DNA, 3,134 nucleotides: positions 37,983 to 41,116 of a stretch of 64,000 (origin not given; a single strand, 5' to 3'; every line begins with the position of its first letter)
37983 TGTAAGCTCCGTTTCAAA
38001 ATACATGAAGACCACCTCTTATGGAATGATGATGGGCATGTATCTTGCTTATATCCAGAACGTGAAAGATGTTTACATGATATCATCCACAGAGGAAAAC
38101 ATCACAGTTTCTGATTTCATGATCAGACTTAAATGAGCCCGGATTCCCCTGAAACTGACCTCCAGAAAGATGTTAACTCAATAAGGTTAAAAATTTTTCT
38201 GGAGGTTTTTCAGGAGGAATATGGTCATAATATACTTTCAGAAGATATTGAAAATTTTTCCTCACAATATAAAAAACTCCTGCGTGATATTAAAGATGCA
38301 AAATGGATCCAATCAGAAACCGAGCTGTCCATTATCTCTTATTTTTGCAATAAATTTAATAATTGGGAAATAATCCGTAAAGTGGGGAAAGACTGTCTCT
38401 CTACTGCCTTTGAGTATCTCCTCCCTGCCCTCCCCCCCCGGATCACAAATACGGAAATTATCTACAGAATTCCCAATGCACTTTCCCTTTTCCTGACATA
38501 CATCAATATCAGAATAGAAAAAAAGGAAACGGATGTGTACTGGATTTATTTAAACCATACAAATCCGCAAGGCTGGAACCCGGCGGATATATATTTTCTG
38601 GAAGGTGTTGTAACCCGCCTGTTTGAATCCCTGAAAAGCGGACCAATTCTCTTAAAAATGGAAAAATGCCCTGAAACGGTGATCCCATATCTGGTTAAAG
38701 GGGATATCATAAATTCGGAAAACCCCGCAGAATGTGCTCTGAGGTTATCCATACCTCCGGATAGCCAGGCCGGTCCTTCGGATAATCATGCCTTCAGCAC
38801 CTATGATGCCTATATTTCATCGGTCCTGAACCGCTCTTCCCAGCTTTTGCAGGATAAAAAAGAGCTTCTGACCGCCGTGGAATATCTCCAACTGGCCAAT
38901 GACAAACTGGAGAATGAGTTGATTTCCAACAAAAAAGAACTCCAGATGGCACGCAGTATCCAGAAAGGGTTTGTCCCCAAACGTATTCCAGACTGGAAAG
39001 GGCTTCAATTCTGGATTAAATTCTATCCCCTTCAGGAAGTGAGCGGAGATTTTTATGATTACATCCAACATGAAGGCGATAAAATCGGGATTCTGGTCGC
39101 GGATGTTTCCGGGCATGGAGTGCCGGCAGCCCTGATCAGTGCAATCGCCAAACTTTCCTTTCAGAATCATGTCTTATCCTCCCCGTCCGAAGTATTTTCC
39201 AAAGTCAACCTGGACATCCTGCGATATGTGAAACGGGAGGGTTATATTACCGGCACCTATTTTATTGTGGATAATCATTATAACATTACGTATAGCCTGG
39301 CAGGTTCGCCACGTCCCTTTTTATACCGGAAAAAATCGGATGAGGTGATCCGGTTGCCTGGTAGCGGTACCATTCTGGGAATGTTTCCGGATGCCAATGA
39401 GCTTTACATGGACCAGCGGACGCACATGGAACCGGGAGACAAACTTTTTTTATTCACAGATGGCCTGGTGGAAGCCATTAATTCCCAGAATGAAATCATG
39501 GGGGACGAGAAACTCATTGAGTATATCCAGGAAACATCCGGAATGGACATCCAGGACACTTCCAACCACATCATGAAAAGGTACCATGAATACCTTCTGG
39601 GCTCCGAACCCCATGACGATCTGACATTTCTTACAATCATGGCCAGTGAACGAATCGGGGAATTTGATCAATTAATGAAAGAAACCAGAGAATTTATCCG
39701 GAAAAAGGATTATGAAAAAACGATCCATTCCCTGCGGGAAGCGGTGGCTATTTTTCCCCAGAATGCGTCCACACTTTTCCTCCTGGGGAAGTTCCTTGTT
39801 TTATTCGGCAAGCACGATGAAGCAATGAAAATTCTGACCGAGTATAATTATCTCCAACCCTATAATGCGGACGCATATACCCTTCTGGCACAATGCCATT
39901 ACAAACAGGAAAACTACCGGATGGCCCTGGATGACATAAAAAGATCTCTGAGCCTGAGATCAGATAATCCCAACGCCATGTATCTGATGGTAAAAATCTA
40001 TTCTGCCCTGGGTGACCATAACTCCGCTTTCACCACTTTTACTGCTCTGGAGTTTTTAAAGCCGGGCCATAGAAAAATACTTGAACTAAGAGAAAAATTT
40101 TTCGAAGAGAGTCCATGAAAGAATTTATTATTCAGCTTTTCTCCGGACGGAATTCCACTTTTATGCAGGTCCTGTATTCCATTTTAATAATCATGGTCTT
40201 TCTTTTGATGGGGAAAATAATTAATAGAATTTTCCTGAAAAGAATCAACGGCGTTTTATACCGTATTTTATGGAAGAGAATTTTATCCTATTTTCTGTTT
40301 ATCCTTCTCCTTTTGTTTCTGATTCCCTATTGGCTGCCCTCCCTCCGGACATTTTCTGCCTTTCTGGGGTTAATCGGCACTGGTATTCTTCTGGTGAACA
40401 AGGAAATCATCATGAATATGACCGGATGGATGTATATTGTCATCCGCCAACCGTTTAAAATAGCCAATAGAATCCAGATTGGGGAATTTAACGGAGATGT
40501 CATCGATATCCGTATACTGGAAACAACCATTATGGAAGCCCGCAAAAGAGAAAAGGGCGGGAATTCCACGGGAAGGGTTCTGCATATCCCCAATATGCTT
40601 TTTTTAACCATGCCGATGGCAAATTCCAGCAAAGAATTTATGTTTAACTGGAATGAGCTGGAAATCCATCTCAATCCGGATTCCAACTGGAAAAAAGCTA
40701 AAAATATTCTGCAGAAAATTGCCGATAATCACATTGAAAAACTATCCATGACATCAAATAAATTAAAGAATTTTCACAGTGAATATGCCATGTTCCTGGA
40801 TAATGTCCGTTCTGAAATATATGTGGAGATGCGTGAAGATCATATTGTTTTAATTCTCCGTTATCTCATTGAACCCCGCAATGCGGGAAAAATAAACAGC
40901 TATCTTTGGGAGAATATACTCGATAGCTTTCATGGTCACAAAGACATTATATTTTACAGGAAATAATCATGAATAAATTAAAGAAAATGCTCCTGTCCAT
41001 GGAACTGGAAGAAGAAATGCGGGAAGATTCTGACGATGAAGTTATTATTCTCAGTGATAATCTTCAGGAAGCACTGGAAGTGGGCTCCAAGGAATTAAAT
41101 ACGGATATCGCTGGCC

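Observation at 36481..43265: Translationally coupled five-gene operon linking a PP2C-TPR phosphatase, an MscS channel and FapA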

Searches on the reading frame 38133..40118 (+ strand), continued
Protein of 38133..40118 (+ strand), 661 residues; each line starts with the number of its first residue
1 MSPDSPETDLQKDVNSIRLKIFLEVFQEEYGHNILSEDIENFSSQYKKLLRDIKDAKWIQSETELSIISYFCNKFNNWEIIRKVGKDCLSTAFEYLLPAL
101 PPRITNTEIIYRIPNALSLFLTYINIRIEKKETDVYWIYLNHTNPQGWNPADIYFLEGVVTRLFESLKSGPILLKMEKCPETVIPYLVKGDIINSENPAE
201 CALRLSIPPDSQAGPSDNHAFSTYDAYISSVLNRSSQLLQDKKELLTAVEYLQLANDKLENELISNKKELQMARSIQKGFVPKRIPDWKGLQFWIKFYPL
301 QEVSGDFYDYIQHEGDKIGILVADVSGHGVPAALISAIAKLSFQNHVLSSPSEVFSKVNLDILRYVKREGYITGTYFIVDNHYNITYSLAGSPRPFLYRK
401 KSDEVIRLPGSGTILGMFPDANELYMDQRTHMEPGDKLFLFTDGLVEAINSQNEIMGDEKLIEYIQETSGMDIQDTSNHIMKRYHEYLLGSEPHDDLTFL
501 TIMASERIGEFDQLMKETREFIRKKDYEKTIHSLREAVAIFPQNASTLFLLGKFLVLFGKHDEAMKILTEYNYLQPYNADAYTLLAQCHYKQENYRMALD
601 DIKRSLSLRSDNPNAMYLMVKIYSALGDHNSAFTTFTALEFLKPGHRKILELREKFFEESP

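Call 81: search_protein_families(library=pfam, proteins=[L098:7001-7700:+, L097:5341-6996:+], max_evalue=1)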
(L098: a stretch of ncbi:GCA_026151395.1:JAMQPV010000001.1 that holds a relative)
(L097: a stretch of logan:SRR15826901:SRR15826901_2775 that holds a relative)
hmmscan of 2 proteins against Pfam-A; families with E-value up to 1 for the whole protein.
L098:7001-7700:+ (233 aa): 0 families

L097:5341-6996:+ (551 aa): 0 families

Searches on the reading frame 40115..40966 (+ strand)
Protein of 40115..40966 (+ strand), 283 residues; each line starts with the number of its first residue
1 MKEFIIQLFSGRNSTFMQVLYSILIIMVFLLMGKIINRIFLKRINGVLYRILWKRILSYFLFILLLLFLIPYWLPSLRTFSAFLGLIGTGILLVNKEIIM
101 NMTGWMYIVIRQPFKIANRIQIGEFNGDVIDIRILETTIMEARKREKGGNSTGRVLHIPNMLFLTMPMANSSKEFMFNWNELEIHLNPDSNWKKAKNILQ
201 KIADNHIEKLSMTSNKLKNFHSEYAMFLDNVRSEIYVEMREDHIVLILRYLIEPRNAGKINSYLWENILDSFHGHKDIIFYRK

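Call 3: search_protein_families(library=pfam, proteins=[window:40115-40966:+], max_evalue=0.01)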
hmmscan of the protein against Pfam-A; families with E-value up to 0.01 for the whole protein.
window:40115-40966:+ (283 aa): 1 family
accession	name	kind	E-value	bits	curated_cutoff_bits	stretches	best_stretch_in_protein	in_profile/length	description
PF00924.24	MS_channel_2nd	-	3e-10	40.5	20.2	1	98-172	2-67/68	Mechanosensitive ion channel, beta-domain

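Call 10: search_protein_families(library=ncbifam, proteins=[window:40115-40966:+], max_evalue=0.01)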
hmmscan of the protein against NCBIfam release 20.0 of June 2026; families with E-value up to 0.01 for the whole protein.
window:40115-40966:+ (283 aa): 3 families
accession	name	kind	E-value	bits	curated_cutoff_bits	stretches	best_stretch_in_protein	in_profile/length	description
NF007662.0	PRK10334.1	subfamily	1.3e-07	31.2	321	1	27-205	35-211/286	small-conductance mechanosensitive channel MscS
NF047602.1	MscsSHelicob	equivalog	2.4e-05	23.9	400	1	21-140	11-136/260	small-conductance mechanosensitive channel MscS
NF008438.0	PRK11281.1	equivalog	0.00025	18.9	991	1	96-206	921-1022/1113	mechanosensitive channel MscK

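Call 69: search_solved_structures(query=window:40115-40966:+, max_evalue=0.01)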
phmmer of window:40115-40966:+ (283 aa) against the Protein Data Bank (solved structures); distinct sequences matched with E-value up to 0.01: 21.
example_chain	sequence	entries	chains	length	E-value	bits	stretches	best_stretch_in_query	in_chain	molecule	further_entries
9h2s_A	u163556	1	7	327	7.4e-07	32.2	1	20-205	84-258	Low conductance mechanosensitive channel YnaI,Small-conductance mechanosensitive channel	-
9h2v_A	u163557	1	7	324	1.7e-06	31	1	20-205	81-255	Low conductance mechanosensitive channel YnaI,Small-conductance mechanosensitive channel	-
4age_A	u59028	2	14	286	7.8e-06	28.9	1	23-205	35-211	SMALL-CONDUCTANCE MECHANOSENSITIVE CHANNEL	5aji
8ddj_A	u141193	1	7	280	1e-05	28.5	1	23-205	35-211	Mechanosensitive channel MscS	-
6rld_A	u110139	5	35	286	1.1e-05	28.4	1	23-205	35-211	Small-conductance mechanosensitive channel | Mechanosensitive channel MscS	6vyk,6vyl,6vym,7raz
9p0o_A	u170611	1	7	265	1.1e-05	28.4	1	23-205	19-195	Small-conductance mechanosensitive channel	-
6pwo_A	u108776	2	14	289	1.1e-05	28.3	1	23-205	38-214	Small-conductance mechanosensitive channel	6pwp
9p0n_A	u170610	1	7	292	1.2e-05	28.3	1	23-205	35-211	Small-conductance mechanosensitive channel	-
7onj_A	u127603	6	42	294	1.2e-05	28.3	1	23-205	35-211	Mechanosensitive channel of small conductance (MscS) | Small-conductance mechanosensitive channel | Mechanosensitive channel MscS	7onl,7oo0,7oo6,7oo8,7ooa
2oau_A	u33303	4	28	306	1.3e-05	28.1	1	23-205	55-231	Small-conductance mechanosensitive channel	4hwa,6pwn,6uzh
4agf_A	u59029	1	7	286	2.2e-05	27.4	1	23-205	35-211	SMALL-CONDUCTANCE MECHANOSENSITIVE CHANNEL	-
2vv5_A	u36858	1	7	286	2.9e-05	27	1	23-205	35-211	SMALL-CONDUCTANCE MECHANOSENSITIVE CHANNEL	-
7dlu_A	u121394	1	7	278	0.00062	22.6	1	29-205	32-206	Mechanosensitive ion channel MscS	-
7uw5_A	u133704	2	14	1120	0.00078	22.3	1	37-206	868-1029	Mechanosensitive channel MscK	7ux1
9e68_G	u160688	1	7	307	0.0024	20.7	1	20-171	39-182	MscS/YnaI chimera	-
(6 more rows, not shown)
